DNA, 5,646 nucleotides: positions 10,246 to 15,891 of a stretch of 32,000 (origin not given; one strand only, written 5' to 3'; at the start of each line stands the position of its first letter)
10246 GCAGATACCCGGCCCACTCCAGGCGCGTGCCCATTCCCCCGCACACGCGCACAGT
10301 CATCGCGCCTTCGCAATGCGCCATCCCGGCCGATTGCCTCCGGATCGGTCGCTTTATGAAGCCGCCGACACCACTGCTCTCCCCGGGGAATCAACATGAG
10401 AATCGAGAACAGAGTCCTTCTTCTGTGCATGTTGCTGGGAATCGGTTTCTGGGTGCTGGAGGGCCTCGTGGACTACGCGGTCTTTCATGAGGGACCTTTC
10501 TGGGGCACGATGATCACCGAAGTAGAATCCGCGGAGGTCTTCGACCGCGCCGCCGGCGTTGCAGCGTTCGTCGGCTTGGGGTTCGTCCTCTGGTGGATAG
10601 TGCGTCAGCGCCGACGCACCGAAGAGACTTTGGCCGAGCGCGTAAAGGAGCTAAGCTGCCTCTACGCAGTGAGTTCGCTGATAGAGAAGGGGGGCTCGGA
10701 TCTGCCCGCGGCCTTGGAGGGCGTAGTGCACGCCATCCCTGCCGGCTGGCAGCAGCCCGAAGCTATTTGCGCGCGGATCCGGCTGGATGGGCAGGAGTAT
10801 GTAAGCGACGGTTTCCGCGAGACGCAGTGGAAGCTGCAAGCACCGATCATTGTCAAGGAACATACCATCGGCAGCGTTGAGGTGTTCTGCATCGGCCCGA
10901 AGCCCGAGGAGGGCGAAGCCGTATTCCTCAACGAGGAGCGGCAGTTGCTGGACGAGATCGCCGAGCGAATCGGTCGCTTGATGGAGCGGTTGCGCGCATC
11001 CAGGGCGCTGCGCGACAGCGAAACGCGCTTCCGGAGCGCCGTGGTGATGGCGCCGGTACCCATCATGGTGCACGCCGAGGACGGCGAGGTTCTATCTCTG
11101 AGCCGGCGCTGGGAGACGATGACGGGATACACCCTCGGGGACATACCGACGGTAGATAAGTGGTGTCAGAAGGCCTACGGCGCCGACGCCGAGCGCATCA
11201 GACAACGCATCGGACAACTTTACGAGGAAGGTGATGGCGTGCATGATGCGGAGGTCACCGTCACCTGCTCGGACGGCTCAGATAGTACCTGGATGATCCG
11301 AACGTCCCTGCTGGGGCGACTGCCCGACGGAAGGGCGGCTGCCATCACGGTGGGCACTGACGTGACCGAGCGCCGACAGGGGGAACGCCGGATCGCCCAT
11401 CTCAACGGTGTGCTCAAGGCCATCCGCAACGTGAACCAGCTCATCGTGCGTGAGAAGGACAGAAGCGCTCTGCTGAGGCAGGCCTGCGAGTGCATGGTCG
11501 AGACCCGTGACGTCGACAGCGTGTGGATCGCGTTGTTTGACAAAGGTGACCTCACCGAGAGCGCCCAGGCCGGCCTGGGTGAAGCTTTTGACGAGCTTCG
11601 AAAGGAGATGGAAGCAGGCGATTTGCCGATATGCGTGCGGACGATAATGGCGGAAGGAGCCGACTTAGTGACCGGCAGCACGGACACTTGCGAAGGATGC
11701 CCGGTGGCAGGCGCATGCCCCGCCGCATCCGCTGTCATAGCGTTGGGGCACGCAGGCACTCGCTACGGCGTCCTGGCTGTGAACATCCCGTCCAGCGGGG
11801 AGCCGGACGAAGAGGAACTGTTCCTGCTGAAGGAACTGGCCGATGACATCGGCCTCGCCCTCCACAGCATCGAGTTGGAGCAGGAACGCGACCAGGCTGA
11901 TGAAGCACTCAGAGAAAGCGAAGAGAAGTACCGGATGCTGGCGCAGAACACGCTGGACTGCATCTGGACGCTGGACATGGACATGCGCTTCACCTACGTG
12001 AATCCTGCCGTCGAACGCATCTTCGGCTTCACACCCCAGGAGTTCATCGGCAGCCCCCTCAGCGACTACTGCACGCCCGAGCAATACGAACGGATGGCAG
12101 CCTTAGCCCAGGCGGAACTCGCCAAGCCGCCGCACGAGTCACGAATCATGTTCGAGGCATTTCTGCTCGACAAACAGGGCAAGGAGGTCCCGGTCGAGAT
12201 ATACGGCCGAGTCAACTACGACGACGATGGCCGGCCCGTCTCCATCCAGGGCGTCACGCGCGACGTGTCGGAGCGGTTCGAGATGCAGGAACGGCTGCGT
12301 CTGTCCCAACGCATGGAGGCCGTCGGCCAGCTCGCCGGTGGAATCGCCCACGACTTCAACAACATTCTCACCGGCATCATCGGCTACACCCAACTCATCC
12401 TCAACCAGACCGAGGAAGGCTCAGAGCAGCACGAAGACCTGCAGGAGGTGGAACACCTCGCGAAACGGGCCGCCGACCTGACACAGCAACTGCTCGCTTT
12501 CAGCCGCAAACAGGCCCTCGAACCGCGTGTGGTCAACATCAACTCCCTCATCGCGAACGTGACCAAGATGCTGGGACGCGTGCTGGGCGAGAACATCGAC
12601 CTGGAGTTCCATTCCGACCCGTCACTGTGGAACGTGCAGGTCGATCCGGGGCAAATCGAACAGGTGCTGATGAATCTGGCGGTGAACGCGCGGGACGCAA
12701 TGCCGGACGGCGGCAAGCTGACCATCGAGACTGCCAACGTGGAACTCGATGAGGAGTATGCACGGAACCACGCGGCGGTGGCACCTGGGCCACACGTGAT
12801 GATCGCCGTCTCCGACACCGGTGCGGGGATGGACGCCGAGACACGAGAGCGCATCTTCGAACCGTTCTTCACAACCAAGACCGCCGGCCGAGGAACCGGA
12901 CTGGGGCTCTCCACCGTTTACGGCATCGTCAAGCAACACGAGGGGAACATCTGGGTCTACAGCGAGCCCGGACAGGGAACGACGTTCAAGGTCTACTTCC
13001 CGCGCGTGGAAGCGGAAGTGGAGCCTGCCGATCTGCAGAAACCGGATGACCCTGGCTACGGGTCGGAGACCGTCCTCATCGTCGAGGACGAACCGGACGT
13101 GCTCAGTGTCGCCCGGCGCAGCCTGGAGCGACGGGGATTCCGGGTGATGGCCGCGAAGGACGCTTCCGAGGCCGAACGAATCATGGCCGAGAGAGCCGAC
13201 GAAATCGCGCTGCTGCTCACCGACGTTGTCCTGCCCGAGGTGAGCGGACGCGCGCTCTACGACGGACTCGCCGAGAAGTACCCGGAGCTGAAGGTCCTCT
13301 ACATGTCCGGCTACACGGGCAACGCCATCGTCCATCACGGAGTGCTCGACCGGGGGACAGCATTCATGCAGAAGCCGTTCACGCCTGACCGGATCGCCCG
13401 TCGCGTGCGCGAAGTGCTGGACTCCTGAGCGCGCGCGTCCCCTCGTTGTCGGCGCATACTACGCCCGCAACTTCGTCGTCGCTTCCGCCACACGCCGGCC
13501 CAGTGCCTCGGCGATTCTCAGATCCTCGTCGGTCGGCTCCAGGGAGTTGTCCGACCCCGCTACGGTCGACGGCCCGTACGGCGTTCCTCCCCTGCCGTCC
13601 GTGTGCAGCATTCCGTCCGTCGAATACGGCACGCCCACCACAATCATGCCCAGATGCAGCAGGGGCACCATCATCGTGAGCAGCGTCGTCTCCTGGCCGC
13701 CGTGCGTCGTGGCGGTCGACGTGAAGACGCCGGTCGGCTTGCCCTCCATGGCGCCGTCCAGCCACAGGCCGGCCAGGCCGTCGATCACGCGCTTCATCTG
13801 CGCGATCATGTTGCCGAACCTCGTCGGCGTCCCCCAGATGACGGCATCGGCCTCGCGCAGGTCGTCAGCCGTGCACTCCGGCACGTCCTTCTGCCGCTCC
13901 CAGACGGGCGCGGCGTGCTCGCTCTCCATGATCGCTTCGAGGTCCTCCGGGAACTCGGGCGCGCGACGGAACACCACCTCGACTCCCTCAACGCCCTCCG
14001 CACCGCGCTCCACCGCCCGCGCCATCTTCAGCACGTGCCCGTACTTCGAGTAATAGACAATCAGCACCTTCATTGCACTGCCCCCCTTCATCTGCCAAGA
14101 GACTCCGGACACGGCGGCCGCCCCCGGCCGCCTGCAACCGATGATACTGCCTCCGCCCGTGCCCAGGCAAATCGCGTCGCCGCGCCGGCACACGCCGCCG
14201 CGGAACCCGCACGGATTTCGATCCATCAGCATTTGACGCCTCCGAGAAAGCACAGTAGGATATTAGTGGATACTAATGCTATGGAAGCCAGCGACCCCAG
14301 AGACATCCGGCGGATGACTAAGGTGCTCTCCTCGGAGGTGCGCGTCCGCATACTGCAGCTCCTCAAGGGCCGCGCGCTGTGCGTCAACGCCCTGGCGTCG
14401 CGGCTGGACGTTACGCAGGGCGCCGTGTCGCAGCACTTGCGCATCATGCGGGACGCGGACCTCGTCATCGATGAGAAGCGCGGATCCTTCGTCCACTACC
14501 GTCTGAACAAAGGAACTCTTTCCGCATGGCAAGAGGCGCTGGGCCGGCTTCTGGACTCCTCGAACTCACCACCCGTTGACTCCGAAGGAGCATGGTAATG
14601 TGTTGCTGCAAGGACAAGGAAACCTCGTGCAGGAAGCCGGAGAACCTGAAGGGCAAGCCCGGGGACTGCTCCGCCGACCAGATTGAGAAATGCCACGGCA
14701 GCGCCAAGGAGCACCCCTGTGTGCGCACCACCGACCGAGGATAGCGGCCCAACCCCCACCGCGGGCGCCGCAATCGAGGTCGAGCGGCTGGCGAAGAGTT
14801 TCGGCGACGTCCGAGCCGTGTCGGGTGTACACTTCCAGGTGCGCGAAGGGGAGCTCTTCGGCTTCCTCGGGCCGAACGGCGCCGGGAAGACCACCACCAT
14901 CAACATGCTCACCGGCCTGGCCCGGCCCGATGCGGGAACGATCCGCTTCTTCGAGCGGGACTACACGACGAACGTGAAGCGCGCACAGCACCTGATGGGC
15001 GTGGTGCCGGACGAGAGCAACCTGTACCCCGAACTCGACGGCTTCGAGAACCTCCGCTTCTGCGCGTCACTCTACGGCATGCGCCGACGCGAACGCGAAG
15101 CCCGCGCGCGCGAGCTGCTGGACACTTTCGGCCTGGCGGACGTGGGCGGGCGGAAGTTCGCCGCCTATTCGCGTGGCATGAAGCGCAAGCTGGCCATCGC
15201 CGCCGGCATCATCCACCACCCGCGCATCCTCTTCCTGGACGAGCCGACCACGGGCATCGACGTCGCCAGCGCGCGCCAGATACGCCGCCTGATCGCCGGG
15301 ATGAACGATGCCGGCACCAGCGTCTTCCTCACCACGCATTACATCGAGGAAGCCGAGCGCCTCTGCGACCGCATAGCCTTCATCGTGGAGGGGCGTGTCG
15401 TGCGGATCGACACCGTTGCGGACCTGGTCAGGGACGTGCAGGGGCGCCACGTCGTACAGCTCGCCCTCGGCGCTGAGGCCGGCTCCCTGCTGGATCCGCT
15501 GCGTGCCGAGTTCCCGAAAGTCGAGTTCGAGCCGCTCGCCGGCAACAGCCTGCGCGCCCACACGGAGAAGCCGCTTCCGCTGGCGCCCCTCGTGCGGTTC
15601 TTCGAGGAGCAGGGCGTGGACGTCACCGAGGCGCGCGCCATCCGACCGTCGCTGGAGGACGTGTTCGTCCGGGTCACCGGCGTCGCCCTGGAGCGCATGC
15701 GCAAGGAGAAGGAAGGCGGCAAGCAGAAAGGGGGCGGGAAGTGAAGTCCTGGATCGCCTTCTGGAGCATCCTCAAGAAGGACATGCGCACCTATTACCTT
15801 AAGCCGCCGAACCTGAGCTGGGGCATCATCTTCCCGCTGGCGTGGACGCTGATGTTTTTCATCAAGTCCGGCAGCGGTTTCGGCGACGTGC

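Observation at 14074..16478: Four-gene translationally chained module (ArsR, Cys-rich microprotein, ABC ATPase, ABC-2 permease) divergent from wrbA: candidate undescribed sensing and export system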

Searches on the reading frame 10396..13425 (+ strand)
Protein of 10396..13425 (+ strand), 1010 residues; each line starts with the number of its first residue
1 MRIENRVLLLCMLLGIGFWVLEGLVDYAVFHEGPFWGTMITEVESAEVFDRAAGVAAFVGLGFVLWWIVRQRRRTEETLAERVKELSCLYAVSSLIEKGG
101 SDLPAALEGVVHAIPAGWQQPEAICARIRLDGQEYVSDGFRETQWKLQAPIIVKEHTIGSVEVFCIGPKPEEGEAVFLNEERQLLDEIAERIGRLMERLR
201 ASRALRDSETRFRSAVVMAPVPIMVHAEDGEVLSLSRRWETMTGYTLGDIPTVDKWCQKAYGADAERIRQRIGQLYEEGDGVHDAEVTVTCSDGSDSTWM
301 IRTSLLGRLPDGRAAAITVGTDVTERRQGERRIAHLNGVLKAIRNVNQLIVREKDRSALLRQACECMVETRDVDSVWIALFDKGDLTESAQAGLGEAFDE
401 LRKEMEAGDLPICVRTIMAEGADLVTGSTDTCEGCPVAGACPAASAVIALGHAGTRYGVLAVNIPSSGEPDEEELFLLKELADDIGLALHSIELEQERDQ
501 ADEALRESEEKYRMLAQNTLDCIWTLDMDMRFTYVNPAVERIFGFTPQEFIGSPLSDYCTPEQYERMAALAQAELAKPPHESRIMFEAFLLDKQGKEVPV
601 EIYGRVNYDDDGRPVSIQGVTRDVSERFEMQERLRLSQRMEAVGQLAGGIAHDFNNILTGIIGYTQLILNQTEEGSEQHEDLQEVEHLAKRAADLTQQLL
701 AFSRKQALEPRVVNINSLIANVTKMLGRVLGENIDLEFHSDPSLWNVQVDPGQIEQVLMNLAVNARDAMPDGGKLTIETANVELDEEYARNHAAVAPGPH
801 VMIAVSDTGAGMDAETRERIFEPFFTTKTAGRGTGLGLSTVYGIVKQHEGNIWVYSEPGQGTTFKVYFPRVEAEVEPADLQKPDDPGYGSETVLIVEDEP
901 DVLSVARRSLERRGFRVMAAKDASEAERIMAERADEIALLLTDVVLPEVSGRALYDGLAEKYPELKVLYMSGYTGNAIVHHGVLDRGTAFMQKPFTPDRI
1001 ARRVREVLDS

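Call 81: search_protein_families(library=pfam, proteins=[window:10396-13425:+], max_evalue=0.00001)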
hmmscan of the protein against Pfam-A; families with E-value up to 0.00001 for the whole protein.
window:10396-13425:+ (1010 aa): 11 families
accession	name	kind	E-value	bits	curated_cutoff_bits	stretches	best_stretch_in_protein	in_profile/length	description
PF02518.31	HATPase_c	-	1.3e-24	87.2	26.4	1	750-870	2-109/111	Histidine kinase-, DNA gyrase B-, and HSP90-like ATPase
PF13426.13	PAS_9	-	6.7e-20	71.7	27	1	521-626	2-103/103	PAS domain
PF08448.16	PAS_4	-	1e-19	71.2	23.1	1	521-627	6-108/110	PAS fold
PF08447.18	PAS_3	-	1.4e-18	67.4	25.6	1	533-620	2-88/89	PAS fold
PF00072.30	Response_reg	-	2.5e-16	60.2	30.2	1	893-1004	1-110/111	Response regulator receiver domain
PF00989.32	PAS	-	1e-15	58.2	22.6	1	511-624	2-113/113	PAS fold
PF13188.13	PAS_8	-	1.5e-11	44.2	21.8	0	510-556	1-44/65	PAS domain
PF00512.31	HisKA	-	2.9e-11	43.7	26.9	1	644-707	3-65/66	His Kinase A (phospho-acceptor) domain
PF13185.12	GAF_2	-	6.8e-08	33.2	28.6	1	354-490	2-136/136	GAF domain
PF13492.12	GAF_3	-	3.6e-06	27.9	27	0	359-489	5-127/129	GAF domain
PF01590.32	GAF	-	3.7e-06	28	22.4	0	356-489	2-133/133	GAF domain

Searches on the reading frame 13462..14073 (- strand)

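Call 8: search_protein_families(library=pfam, proteins=[window:13462-14073:-], max_evalue=0.01)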
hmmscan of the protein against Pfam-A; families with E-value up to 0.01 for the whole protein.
window:13462-14073:- (204 aa): 3 families
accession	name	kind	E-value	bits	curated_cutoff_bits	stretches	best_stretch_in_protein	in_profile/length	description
PF03358.20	FMN_red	-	1.3e-13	51.2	24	1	1-150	1-144/152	NADPH-dependent FMN reductase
PF02525.22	Flavodoxin_2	-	9.9e-06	25.8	27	1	1-124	1-139/198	Flavodoxin-like fold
PF00258.30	Flavodoxin_1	-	5.1e-05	23.9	25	1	5-130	1-131/143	Flavodoxin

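Call 9: search_protein_families(library=ncbifam, proteins=[window:13462-14073:-], max_evalue=0.01)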
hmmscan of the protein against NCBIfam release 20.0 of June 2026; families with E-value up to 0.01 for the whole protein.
window:13462-14073:- (204 aa): 5 families
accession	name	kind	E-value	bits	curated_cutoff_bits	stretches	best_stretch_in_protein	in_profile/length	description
NF002999.0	PRK03767.1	equivalog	1.1e-66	224.5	141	1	1-203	2-199/200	NAD(P)H:quinone oxidoreductase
TIGR01755.1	flav_wrbA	equivalog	4.4e-62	209.6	132.5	1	2-202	2-197/197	NAD(P)H:quinone oxidoreductase type IV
NF004050.0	PRK05569.1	subfamily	0.00055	20.3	136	0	61-100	35-76/141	flavodoxin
TIGR01753.1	flav_short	equivalog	0.00082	19.9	123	0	3-28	1-26/140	flavodoxin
NF004049.0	PRK05568.1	equivalog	0.0029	17.9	206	0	53-119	27-90/142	flavodoxin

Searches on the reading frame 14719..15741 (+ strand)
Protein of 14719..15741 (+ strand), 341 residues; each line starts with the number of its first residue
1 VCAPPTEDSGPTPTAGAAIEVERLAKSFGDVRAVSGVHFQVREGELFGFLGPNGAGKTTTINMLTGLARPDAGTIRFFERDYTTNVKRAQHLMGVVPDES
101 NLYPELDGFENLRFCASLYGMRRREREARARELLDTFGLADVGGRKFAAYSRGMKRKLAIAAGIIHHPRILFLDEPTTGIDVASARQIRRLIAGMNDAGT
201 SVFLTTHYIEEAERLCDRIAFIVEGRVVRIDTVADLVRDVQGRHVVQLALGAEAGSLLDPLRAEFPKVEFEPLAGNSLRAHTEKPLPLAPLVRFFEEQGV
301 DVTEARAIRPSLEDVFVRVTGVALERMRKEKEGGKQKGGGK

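Call 8: search_protein_families(library=pfam, proteins=[window:14719-15741:+], max_evalue=0.01)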
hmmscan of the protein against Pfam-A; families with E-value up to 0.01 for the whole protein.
window:14719-15741:+ (341 aa): 4 families
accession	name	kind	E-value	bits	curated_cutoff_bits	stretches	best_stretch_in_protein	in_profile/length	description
PF00005.33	ABC_tran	-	1.2e-30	107.3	25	1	35-178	2-137/137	ABC transporter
PF13304.12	AAA_21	-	4.5e-12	47.1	27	1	123-207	183-298/304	AAA domain, putative AbiEii toxin, Type IV TA system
PF13732.12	DrrA1-3_C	-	0.003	18.7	27.4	1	242-320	11-81/81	ATP-binding protein DrrA1-3-like, C-terminal domain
PF13476.12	AAA_23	-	0.0053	17.8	27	1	38-65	14-40/201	AAA domain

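Call 9: search_protein_families(library=ncbifam, proteins=[window:14719-15741:+], max_evalue=0.01)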
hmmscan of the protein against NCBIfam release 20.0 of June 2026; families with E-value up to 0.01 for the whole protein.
window:14719-15741:+ (341 aa): 183 families (the best 25 are shown)
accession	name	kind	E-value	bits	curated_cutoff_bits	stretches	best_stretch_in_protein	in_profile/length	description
TIGR01188.1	drrA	subfamily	6.3e-85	285.1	312.45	1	26-321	1-302/302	daunorubicin resistance ABC transporter, ATP-binding protein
NF010060.0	PRK13537.1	equivalog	3.5e-58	196.9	521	1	12-323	9-311/314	nodulation factor ABC transporter ATP-binding protein NodI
NF033858.1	ABC2_perm_RbbA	equivalog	2.6e-55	187.8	1050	1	15-241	263-489/909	ribosome-associated ATPase/putative transporter RbbA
TIGR03522.1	GldA_ABC_ATP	equivalog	1.2e-53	182.5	402.6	1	18-319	2-300/301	gliding motility-associated ABC transporter ATP-binding subunit GldA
NF010059.0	PRK13536.1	equivalog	1.5e-53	181.7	549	1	12-325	37-341/342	nodulation factor ABC transporter ATP-binding protein NodI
TIGR01288.1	nodI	equivalog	2.4e-50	171.3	424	1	17-325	3-302/303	nodulation factor ABC transporter ATP-binding protein NodI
TIGR03864.1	PQQ_ABC_ATP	hypoth_equivalog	1e-48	165.9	302.25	1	18-247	1-230/236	ABC transporter, ATP-binding subunit, PQQ-dependent alcohol dehydrogenase system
TIGR03740.1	galliderm_ABC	subfamily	8.2e-44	149.9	309.75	1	20-228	2-203/223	lantibiotic protection ABC transporter ATP-binding subunit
TIGR04406.1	LPS_export_lptB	equivalog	1.7e-43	148.6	240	1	19-245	2-231/239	LPS export ABC transporter ATP-binding protein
NF000106.1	40850658_otr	exception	1.7e-41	142.5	750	1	15-248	10-242/351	oxytetracycline efflux ABC transporter Otr(C) ATP-binding subunit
NF040840.2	tungstate_WtpC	equivalog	7e-37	127.5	440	1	19-247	2-229/347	tungstate ABC transporter ATP-binding protein WtpC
NF008144.0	PRK10895.1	equivalog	1.3e-36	126.3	381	1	17-245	2-233/241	LPS export ABC transporter ATP-binding protein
TIGR00968.1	3a0106s01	subfamily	2.2e-36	125.6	342.75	1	19-247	1-229/237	sulfate ABC transporter ATP-binding protein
NF041861.1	YtfR_transport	equivalog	4.1e-36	124.4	850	1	20-253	3-237/492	galactofuranose ABC transporter, ATP-binding protein YtfR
TIGR03265.1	PhnT2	equivalog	5.3e-36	124.6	457.7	1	18-245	4-231/353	putative 2-aminoethylphosphonate ABC transporter ATP-binding protein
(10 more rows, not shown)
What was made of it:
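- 14719..15744 (+): DrrA-like ABC ATPase (nucleotide-binding subunit of an ABC-2 / type V exporter). Calls 8 and 9 (ABC_tran at 107 bits; TIGR01188 drrA at 285 bits, below its cut-off of 312).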

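Call 70: search_solved_structures(query=window:14719-15741:+, max_evalue=1e-30)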
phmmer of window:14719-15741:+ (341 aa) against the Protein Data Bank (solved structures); distinct sequences matched with E-value up to 1e-30: 41.
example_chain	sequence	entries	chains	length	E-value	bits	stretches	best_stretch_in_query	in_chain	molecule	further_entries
7lkp_A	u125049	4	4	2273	4.5e-65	223.8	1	32-228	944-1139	Retinal-specific phospholipid-transporting ATPase ABCA4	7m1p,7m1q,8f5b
7e7i_A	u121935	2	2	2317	4.7e-65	223.7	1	32-228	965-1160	Retinal-specific phospholipid-transporting ATPase ABCA4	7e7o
7lkz_A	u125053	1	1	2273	3.1e-64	221.1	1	32-228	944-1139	Retinal-specific phospholipid-transporting ATPase ABCA4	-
7e7q_A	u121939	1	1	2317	3.3e-64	221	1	32-228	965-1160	Retinal-specific phospholipid-transporting ATPase ABCA4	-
7tdt_A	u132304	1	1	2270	3.4e-62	214.4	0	18-230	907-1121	Phospholipid-transporting ATPase ABCA1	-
7tby_A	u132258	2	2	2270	3.4e-62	214.4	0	18-230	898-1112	ATP-binding cassette, sub-family A (ABC1), member 1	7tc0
7tbz_A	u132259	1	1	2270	3.4e-62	214.4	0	18-230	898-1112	ATP-binding cassette, sub-family A (ABC1), member 1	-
5xjy_A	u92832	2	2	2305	3.6e-62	214.3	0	18-230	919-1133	ATP-binding cassette sub-family A member 1 | Phospholipid-transporting ATPase ABCA1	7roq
7w01_A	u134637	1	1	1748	1.2e-61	212.5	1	17-227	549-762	Phospholipid-transporting ATPase ABCA3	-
7tbw_A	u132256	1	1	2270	2.3e-61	211.6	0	18-230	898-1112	ATP-binding cassette, sub-family A (ABC1), member 1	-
8edw_A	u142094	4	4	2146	4.8e-61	210.6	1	19-304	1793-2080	Phospholipid-transporting ATPase ABCA7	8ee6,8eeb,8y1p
7w02_A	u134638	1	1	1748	8.3e-61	209.8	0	17-227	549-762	Phospholipid-transporting ATPase ABCA3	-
8eop_A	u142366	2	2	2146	2.7e-60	208.1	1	19-304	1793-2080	Phospholipid-transporting ATPase ABCA7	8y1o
4yer_A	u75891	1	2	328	1.6e-53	185.9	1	19-326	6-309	ABC transporter ATP-binding protein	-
1vpl_A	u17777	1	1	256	5.7e-47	164.3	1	18-245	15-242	ABC transporter, ATP-binding protein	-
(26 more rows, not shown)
